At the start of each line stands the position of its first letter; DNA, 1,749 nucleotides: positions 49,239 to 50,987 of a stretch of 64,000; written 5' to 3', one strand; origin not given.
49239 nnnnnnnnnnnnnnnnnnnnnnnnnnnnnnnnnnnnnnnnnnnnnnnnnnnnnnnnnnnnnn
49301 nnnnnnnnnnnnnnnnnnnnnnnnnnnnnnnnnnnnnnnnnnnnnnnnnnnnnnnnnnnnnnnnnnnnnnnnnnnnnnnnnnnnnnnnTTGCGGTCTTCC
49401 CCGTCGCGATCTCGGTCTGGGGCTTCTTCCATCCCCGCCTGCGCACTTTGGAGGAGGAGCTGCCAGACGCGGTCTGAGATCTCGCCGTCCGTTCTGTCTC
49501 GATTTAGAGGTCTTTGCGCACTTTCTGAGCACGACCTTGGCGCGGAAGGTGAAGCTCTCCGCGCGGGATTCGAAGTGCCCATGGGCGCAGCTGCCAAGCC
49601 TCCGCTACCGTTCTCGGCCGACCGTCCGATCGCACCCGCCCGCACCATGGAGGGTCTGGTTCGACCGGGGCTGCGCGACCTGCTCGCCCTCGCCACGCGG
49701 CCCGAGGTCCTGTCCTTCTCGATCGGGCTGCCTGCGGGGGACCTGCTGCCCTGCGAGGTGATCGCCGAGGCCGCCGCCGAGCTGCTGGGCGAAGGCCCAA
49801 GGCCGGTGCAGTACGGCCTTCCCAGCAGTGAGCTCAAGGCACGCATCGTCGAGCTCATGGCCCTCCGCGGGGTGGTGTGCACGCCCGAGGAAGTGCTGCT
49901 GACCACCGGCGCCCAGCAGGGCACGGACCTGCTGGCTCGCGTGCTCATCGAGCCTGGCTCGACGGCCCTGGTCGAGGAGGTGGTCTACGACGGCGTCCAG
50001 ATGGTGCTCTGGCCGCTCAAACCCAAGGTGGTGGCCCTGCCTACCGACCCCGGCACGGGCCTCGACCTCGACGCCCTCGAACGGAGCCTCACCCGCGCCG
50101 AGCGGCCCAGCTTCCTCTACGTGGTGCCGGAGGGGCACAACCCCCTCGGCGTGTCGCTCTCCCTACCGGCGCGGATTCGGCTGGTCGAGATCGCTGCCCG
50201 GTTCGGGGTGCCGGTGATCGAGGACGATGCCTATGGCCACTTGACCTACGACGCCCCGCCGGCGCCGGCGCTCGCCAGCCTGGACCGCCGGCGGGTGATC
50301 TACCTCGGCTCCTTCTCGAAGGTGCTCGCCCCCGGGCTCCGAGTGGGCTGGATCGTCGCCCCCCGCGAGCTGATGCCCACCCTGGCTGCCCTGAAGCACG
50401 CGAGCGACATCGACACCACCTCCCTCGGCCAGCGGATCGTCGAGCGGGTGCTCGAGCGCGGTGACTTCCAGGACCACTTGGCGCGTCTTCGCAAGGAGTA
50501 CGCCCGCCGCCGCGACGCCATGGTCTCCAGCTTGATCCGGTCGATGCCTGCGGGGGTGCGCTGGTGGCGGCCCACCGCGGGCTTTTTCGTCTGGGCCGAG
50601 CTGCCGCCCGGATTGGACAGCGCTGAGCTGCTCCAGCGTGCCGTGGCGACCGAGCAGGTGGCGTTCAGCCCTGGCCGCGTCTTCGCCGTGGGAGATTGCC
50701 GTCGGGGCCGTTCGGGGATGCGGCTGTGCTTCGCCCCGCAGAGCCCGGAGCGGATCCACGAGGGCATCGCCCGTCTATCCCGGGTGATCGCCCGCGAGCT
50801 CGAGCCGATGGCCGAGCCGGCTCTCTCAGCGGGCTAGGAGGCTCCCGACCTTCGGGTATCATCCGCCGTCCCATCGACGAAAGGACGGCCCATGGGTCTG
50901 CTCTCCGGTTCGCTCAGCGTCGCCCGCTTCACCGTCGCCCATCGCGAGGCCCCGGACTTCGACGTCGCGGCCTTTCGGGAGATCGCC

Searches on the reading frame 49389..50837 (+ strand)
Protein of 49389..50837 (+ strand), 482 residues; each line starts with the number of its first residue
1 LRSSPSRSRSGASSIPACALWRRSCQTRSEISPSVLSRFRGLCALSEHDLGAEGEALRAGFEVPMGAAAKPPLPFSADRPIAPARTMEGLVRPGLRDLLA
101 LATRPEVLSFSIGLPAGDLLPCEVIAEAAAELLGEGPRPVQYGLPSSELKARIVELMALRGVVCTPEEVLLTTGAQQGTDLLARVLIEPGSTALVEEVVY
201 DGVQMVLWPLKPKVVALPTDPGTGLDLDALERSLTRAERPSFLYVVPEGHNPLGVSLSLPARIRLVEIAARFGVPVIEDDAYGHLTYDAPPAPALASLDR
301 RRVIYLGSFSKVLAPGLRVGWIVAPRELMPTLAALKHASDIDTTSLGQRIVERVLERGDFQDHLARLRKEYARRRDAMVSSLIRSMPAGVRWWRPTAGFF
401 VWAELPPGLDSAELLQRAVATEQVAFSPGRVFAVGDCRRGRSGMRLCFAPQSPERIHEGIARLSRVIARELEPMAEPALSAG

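Call 3: search_protein_families(library=pfam, proteins=[window:49389-50837:+], max_evalue=0.01)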
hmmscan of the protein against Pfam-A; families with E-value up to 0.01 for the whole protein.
window:49389-50837:+ (482 aa): 1 family
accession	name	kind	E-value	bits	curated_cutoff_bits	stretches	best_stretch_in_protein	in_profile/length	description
PF00155.27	Aminotran_1_2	-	1.1e-39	137.1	19.7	1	106-463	2-361/361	Aminotransferase class I and II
